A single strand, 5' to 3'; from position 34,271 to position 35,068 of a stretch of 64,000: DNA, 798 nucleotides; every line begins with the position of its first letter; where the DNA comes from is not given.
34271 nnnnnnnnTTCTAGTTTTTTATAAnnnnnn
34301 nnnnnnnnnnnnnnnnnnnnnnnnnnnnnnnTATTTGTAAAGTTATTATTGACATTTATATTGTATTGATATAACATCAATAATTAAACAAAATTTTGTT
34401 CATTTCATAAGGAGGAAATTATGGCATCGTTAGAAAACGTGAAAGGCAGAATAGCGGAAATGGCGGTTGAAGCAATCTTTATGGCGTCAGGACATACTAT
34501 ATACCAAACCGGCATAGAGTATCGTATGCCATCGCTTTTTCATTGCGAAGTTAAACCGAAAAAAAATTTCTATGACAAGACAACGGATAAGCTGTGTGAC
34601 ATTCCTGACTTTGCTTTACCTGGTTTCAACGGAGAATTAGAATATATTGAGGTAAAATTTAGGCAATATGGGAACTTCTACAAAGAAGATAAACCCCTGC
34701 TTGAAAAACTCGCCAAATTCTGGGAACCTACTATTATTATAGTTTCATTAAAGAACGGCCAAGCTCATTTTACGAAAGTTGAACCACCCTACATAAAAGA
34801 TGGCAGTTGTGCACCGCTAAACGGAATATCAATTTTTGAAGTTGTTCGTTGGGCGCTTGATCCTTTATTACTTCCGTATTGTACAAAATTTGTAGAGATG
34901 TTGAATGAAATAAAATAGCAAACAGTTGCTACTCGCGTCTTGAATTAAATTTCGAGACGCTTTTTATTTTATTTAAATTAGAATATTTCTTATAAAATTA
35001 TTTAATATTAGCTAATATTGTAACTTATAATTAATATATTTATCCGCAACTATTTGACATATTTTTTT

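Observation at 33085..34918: CapH/CapP-like regulatory pair (XRE HTH + ImmA/IrrE metallopeptidase) with a perfect operator palindrome controlling a PD-(D/E)xK-like gene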

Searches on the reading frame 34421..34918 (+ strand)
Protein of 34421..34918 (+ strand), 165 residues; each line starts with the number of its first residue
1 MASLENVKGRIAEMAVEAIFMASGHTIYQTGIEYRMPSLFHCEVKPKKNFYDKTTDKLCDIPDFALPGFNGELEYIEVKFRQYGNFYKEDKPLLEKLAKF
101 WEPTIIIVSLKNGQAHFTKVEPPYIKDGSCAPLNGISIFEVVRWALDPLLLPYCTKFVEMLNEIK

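Call 3: search_protein_families(library=pfam, proteins=[window:34421-34918:+], max_evalue=0.1)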
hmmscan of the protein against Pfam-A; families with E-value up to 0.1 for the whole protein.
window:34421-34918:+ (165 aa): 0 families

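Call 9: find_homologous_proteins(query=window:34421-34915:+)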
Query window:34421-34915:+ (165 aa): 1 proteins with E <= 0.001 among 16 candidates.
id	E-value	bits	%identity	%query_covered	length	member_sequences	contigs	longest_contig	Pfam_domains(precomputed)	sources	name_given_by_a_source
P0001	8.5e-109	379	100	100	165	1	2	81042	-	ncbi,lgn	-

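Call 10: search_protein_families(library=padloc, proteins=[window:34421-34918:+], max_evalue=0.01)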
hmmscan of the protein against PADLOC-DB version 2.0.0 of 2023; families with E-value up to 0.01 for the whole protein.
window:34421-34918:+ (165 aa): 0 families

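Call 11: search_solved_structures(query=window:34421-34915:+, max_evalue=10)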
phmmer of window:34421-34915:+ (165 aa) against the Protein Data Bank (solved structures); distinct sequences matched with E-value up to 10: 0.

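Call 14: find_encoding_contigs(protein=P0001, flank=10000)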
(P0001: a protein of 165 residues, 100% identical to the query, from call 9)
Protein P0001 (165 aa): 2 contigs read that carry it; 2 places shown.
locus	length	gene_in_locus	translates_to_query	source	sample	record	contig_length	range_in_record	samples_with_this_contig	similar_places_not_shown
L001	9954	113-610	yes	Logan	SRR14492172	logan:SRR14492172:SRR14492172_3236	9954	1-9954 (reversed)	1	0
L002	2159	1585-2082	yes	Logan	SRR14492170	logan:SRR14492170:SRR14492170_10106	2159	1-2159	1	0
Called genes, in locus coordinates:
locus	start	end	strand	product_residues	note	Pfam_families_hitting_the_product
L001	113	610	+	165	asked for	-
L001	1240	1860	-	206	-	PF00226:DnaJ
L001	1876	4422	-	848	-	PF04313:HSDR_N (faint), PF02384:N6_Mtase, PF20473:MmeI_Mtase, PF01170:UPF0020 (faint), PF07669:Eco57I, PF12950:TaqI_C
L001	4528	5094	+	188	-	-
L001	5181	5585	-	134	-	PF09424:YqeY, PF02637:GatB_Yqey (weak)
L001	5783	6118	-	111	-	-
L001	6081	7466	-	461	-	PF13393:tRNA-synt_His, PF00587:tRNA-synt_2b, PF13393:tRNA-synt_His, PF03129:HGTP_anticodon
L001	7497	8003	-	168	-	PF10502:Peptidase_S26, PF00717:Peptidase_S24 (weak)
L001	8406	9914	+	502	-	PF03816:LytR_cpsA_psr, PF13399:LytR_C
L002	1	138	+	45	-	?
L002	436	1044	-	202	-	PF06114:Peptidase_M78 (weak)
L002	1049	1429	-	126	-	PF13560:HTH_31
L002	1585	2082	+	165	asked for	-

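Call 16: search_protein_families(library=ncbifam, proteins=[window:34421-34918:+], max_evalue=0.1)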
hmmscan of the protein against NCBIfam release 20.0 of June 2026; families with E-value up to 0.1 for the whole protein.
window:34421-34918:+ (165 aa): 0 families

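Call 17: search_protein_families(library=phrogs, proteins=[window:34421-34918:+], max_evalue=0.1)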
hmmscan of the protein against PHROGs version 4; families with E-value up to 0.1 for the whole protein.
window:34421-34918:+ (165 aa): 0 families

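Call 22: predict_structure(protein=window:34421-34915:+)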
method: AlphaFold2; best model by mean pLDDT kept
length: 165 residues; sequences in the alignment: 1
mean_pLDDT: 40.4   pTM: 0.30
mean pLDDT of the five models: 40.4, 40.0, 38.8, 34.5, 34.0
residues with pLDDT >= 90: 0; 70-90: 0; 50-70: 9; < 50: 156
segments of 3 or more residues with pLDDT < 50: 1-87, 101-158, 160-165
pLDDT, mean of each block of 10 residues (from residue 1): 35 35 29 32 39 40 35 43 44 52 46 44 34 39 47 49 44
secondary structure, 60 per line:
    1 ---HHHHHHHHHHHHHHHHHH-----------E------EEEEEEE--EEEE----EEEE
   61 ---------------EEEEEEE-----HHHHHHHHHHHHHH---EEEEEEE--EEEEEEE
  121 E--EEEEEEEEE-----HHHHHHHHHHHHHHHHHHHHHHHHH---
elements in order: H4-21 E40-46 E49-52 E57-60 E76-82 H88-101 E105-111 E114-121 E124-132 H138-162

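Call 23: search_protein_representatives(protein=window:34421-34915:+)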
Query: 165 residues. Proteins with E-value up to 0.001 (for the whole library): 92; up to 1e-10: 10; up to 1e-30: 1. The best 92 are listed.
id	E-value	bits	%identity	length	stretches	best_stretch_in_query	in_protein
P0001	2.7e-109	378.6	100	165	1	1-165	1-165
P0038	5.2e-18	81.5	41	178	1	5-128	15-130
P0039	2.9e-16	75.9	39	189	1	6-154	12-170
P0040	1.6e-15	73.4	39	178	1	7-146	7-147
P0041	1.4e-13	67.1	36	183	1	5-158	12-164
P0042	1.9e-13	66.7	35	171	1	4-153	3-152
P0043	4.0e-13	65.7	36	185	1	5-147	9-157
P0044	8.6e-13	64.6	32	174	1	7-148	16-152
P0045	3.9e-12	62.4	29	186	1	6-153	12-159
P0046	4.7e-11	58.9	33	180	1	6-152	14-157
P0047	1.1e-10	57.7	33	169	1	7-128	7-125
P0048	1.2e-10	57.5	35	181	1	8-150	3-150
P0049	1.7e-10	57.1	37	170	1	1-125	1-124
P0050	2.4e-10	56.6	38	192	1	6-125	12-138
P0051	5.4e-10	55.5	31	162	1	18-159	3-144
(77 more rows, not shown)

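Call 26: search_protein_families(library=pfam, alignment_id=A1, max_evalue=0.1)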
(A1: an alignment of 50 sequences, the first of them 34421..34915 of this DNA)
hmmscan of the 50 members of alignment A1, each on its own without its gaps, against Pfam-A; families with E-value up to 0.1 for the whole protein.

A. member 1, window:34421-34915:+ (165 aa): 0 families

B. families by the number of members that match (of 50 scanned): 25 families
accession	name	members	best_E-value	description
PF08722.17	Tn7_TnsA-like_N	17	7.8e-05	TnsA-like endonuclease N terminal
PF08774.17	VRR_NUC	9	0.002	VRR-NUC domain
PF13020.12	NOV_C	3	0.023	Protein NO VEIN, C-terminal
PF10842.14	DUF2642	2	0.0078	Protein of unknown function (DUF2642)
PF15933.10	RnlB_antitoxin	2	0.026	Antitoxin to bacterial toxin RNase LS or RnlA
PF13635.12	DUF4143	2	0.053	Domain of unknown function (DUF4143)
PF08378.17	NERD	2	0.06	Nuclease-related domain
PF09711.16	Cas_Csn2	1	0.0036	CRISPR-associated protein (Cas_Csn2)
PF00522.23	VPR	1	0.0057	VPR/VPX protein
PF11564.14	BpuJI_N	1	0.0086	Restriction endonuclease BpuJI - N terminal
PF06616.17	BsuBI_PstI_RE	1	0.013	BsuBI/PstI restriction endonuclease domain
PF11527.13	ARL2_Bind_BART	1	0.019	The ARF-like 2 binding protein BART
PF25755.1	Phage_T3_1_05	1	0.021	Enterobacteria phage T3 gene 1.05 protein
PF14082.12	SduA_C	1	0.022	Shedu protein SduA, C-terminal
PF24579.1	PDDEXK_14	1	0.037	Phage putative PDDEXK endonuclease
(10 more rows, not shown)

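Call 27: search_solved_structures(query=A1, max_evalue=10, show_alignments=3)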
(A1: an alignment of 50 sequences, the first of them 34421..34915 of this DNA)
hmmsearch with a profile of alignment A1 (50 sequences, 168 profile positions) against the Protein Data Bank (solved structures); distinct sequences matched with E-value up to 10: 2.
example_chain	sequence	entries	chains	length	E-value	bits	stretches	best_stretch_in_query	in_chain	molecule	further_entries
9hig_D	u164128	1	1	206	0.24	14.4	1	8-72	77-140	Small ribosomal subunit protein uS4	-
6ba1_A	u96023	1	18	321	2.3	11.2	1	25-71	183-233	Inosine-uridine preferring nucleoside hydrolase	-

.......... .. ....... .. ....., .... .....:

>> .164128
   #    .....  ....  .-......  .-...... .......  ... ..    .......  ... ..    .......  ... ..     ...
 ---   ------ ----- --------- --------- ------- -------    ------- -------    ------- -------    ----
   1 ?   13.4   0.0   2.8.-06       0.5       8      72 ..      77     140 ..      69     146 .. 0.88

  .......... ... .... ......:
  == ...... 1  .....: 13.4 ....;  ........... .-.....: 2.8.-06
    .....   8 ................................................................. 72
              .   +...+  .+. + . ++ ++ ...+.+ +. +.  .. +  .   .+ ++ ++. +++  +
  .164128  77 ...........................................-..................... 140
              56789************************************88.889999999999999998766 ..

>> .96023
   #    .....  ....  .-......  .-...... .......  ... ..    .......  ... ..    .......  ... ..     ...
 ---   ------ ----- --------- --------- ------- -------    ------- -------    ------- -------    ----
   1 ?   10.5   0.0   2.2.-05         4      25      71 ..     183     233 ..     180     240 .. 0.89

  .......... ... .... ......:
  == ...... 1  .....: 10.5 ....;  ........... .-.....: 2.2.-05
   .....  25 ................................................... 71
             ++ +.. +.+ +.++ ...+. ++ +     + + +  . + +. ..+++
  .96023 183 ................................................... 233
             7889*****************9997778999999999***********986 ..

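Call 30: find_encoding_contigs(protein=P0038, flank=5000, max_places=2)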
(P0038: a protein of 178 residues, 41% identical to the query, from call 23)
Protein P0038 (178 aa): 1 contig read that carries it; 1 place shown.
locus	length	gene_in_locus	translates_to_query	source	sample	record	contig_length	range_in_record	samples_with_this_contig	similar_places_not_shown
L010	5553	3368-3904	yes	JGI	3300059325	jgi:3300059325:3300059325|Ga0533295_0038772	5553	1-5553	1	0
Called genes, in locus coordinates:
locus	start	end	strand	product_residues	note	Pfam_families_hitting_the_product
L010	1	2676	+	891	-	?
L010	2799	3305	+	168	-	-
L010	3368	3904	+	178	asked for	-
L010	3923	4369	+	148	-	-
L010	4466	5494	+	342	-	PF00768:Peptidase_S11, PF13354:Beta-lactamase2 (weak)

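Call 31: predict_structure(alignment_id=A1)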
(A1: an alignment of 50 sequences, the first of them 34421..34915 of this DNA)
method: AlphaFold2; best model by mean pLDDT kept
length: 165 residues; sequences in the alignment: 50
mean_pLDDT: 90.8   pTM: 0.87
mean pLDDT of the five models: 90.8, 90.0, 89.9, 89.5, 89.2
residues with pLDDT >= 90: 126; 70-90: 27; 50-70: 12; < 50: 0
segments of 3 or more residues with pLDDT < 50: none
pLDDT, mean of each block of 10 residues (from residue 1): 86 96 97 81 58 85 95 97 96 95 97 96 93 95 96 93 86
secondary structure, 60 per line:
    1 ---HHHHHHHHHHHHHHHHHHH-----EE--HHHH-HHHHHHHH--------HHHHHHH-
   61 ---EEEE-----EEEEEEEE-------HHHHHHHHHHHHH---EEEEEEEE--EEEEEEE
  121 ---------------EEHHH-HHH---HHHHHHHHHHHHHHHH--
elements in order: H4-22 H32-35 H37-44 H53-59 E64-67 E73-80 H88-100 E104-111 E114-120 H148-163

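Call 34: fold_search(model_id=the predicted structure, library=pdb)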
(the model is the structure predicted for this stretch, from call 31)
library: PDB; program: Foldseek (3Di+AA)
matches with E <= 10: 824; with E <= 0.001: 6
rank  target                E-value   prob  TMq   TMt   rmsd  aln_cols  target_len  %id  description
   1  4tkd_B                2.2e-04  1.00  0.37  0.47   5.2       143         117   14  Sulfolobus solfataricus HJC mutants (released 2015-08-12)
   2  4tkd_A                2.7e-04  1.00  0.40  0.51   5.6       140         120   16  Sulfolobus solfataricus HJC mutants (released 2015-08-12)
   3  9qcc_M                4.0e-04  1.00  0.41  0.19   6.0       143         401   15  Activated XauSPARDA filament assembly with bound dsDNA substrate (released 2025-12-17)
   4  4tkd_D                7.7e-04  1.00  0.39  0.50   4.9       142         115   16  Sulfolobus solfataricus HJC mutants (released 2015-08-12)
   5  4tkd_C                7.7e-04  0.99  0.36  0.43   6.3       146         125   17  Sulfolobus solfataricus HJC mutants (released 2015-08-12)
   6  2eo0_A                9.4e-04  0.97  0.35  0.41  11.4       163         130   14  Crystal Structure of Holliday Junction Resolvase ST1444 (released 2007-10-02)
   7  9qcc_Y                1.1e-03  0.99  0.37  0.17   7.0       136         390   15  Activated XauSPARDA filament assembly with bound dsDNA substrate (released 2025-12-17)
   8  2eo0_B                2.5e-03  0.82  0.28  0.34  11.7       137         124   14  Crystal Structure of Holliday Junction Resolvase ST1444 (released 2007-10-02)
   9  9qcc_A                3.0e-03  0.97  0.35  0.16   6.9       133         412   16  Activated XauSPARDA filament assembly with bound dsDNA substrate (released 2025-12-17)
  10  2wcw_D                4.0e-03  0.98  0.40  0.50   8.4       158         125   13  1.6A resolution structure of Archaeoglobus fulgidus Hjc, a Holliday junction resolvase from an archaeal hyperthermophi (released 2009-03-24)
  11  1ob8_B                4.8e-03  0.94  0.36  0.45  11.5       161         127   16  Holliday Junction Resolving Enzyme (released 2004-10-15)
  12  9qcc_Q                5.8e-03  0.95  0.39  0.18   6.9       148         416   16  Activated XauSPARDA filament assembly with bound dsDNA substrate (released 2025-12-17)
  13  2wcz_A                6.2e-03  0.94  0.38  0.47   6.1       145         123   16  1.6A resolution structure of Archaeoglobus fulgidus Hjc, a Holliday junction resolvase from an archaeal hyperthermophi (released 2009-03-24)
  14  1ob9                  7.6e-03  0.91  0.37  0.46  10.9       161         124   16  Holliday Junction Resolving Enzyme (released 2004-10-15)
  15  1gef_A                8.6e-03  0.97  0.41  0.51   5.1       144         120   14  Crystal structure of the archaeal holliday junction resolvase HJC (released 2001-03-21)
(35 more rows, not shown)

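Call 35: find_encoding_contigs(protein=P0039, flank=5000, max_places=2)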
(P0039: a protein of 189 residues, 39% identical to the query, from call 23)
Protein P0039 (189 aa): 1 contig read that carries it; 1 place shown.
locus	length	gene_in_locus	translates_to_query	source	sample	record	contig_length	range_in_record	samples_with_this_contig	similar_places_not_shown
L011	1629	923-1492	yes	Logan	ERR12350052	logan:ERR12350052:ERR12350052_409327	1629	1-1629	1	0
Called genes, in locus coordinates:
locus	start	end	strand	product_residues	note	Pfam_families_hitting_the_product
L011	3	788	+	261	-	?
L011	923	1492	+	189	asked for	-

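Call 53: search_protein_families(library=pfam, proteins=[L010:1-2676:+, L010:3923-4369:+, L011:3-788:+], max_evalue=0.01)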
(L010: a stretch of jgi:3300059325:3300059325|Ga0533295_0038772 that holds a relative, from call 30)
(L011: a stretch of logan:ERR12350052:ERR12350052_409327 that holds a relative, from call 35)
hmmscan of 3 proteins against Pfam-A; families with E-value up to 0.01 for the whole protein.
L010:1-2676:+ (891 aa): 8 families
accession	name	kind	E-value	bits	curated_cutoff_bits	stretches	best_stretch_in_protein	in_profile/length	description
PF12008.13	EcoR124_C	-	4.9e-67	226.7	23.1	1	621-881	1-260/260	Type I restriction and modification enzyme - subunit R C terminal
PF22679.2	T1R_D3-like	-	7.6e-60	202.3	27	1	435-600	2-158/158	Type I restriction enzyme subunit R domain 3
PF18766.7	SWI2_SNF2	-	2.2e-56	191.4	26.7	1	166-392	1-210/221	SWI2/SNF2 ATPase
PF04851.21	ResIII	-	1.2e-37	129.8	22.5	1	162-330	3-163/164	Type III restriction enzyme, res subunit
PF04313.20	HSDR_N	-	6.1e-33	114.8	25.1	1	1-94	105-197/198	Type I restriction enzyme R protein N terminus (HSDR_N)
PF00270.35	DEAD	-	1.1e-09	38.7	26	1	199-330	22-161/167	DEAD/DEAH box helicase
PF13588.12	HSDR_N_2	-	2.2e-05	24.9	25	1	12-101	26-108/110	Type I restriction enzyme R protein N terminus (HSDR_N)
PF18196.7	Cdh1_DBD_1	-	0.00017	22.3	26.4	1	667-728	4-65/120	Chromodomain helicase DNA-binding domain 1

L010:3923-4369:+ (148 aa): 0 families

L011:3-788:+ (261 aa): 0 families

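Call 55: find_homologous_proteins(query=A1, max_evalue=0.00001)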
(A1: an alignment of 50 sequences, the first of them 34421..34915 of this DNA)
Query A1 (50 sequences) (165 aa, profile of the alignment): 354 proteins with E <= 0.00001 among 1345 candidates; the best 120 are listed.
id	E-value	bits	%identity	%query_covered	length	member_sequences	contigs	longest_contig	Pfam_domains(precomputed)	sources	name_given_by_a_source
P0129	1.1e-45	173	33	73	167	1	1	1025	-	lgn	-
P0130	2.8e-45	172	34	72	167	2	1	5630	-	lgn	-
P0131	2.1e-44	169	36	73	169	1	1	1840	-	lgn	-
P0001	6.5e-41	158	100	100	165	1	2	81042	-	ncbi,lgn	-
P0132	2.6e-40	156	37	63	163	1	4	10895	-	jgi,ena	-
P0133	5.7e-40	155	34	85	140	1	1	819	-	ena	-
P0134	2.4e-38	150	34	68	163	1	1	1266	-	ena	-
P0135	8.5e-38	148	32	62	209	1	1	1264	-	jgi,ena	-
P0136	1.9e-37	147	28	87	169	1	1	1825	-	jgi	jgi:hypothetical protein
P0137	2.1e-37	146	28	79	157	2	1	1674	-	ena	-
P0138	4.3e-37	145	32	67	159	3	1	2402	-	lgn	-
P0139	7.6e-37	145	33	68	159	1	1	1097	-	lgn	-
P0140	1.0e-36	144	34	62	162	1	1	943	-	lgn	-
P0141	2.1e-36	143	33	65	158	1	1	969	-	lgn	-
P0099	2.5e-36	143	34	64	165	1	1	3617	-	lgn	-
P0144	9.5e-36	141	30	67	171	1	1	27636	-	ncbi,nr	ncbi:MAG: hypothetical protein HZB99_04735 [Candidatus Harrisonbacteria bacterium]|nr:hypothetical p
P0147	2.6e-35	140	27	90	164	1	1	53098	-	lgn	-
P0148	2.8e-35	140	30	89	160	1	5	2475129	-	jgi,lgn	jgi:hypothetical protein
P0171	1.1e-33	134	31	64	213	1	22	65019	-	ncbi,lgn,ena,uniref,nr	ncbi:MAG: hypothetical protein P8K68_01585 [Algibacter sp.]|uniref:hypothetical protein n=1 Tax=Algi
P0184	2.8e-33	133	39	51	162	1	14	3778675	-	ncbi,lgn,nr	ncbi:MAG: hypothetical protein WAU21_07185 [Chitinophagales bacterium]|nr:hypothetical protein [Bact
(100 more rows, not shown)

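Call 56: find_encoding_contigs(protein=P0144, flank=5000, max_places=1)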
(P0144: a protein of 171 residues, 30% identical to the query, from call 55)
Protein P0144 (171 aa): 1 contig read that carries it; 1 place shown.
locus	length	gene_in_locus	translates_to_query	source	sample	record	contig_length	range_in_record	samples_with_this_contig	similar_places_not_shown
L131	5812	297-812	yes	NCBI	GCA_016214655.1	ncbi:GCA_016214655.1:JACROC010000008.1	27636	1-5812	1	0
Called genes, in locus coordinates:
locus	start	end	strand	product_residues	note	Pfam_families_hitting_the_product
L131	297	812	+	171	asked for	-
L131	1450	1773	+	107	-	PF13560:HTH_31, PF12844:HTH_19 (weak), PF01381:HTH_3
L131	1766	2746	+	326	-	PF00078:RVT_1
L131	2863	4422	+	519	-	-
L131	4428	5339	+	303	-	-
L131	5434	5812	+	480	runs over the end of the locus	PF00478:IMPDH, PF00571:CBS, PF00977:His_biosynth (faint), PF03060:NMO, PF01070:FMN_dh, PF04131:NanE (faint), PF01180:DHO_dh (faint)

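Call 57: find_encoding_contigs(protein=P0148, flank=5000, max_places=2)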
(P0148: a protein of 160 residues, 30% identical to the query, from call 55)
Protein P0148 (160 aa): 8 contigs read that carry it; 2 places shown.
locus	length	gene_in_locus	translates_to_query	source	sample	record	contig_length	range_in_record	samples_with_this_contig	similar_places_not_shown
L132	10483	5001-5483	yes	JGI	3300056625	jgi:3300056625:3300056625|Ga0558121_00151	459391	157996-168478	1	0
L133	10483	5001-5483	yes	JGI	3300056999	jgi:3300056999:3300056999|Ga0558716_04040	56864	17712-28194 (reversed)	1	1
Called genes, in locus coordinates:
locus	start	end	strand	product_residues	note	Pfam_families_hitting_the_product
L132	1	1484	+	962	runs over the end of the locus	PF13573:SprB, PF13585:CHU_C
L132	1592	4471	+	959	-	PF20464:MmeI_N, PF20465:MmeI_hel, PF20473:MmeI_Mtase, PF07669:Eco57I, PF20466:MmeI_TRD, PF20467:MmeI_C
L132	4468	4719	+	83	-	-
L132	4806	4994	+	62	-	-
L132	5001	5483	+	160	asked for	-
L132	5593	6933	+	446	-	PF00067:p450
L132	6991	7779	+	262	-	PF00561:Abhydrolase_1, PF12697:Abhydrolase_6 (weak)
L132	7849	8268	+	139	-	PF01346:FKBP_N, PF00254:FKBP_C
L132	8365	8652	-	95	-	PF00575:S1, PF23459:S1_RRP5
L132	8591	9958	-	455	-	PF03725:RNase_PH_C (faint), PF03726:PNPase, PF01138:RNase_PH, PF00013:KH_1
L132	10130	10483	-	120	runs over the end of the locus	PF01138:RNase_PH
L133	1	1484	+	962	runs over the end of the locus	PF13573:SprB, PF13585:CHU_C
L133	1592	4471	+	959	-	PF20464:MmeI_N, PF20465:MmeI_hel, PF20473:MmeI_Mtase, PF07669:Eco57I, PF20466:MmeI_TRD, PF20467:MmeI_C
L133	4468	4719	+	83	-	-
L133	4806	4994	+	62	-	-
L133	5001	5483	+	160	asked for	-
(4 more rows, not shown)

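Call 58: find_encoding_contigs(protein=P0184, flank=5000, max_places=2)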
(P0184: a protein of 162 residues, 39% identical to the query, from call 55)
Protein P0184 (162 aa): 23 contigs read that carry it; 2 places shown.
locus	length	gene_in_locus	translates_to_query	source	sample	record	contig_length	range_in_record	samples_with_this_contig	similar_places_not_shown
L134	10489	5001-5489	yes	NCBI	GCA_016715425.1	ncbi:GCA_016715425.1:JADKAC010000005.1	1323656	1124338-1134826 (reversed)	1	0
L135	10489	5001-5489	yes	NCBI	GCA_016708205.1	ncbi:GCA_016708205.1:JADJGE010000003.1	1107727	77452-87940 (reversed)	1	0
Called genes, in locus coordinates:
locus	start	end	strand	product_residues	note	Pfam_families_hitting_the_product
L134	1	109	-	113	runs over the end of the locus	-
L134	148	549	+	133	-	-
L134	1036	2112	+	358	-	PF00561:Abhydrolase_1, PF12146:Hydrolase_4 (weak)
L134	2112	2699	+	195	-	-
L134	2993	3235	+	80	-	PF04255:DUF433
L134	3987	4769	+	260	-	PF22945:LEM-3_GIY-YIG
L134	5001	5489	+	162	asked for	-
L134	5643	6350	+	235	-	PF06580:His_kinase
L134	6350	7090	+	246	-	PF00072:Response_reg, PF04397:LytTR (weak)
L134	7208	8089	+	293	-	PF04055:Radical_SAM, PF13353:Fer4_12 (weak)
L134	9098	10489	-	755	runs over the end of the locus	PF00629:MAM (faint), PF18962:Por_Secre_tail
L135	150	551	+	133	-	-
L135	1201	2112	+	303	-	PF00561:Abhydrolase_1, PF12146:Hydrolase_4 (weak)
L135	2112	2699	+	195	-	-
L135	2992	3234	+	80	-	PF04255:DUF433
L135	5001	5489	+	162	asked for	-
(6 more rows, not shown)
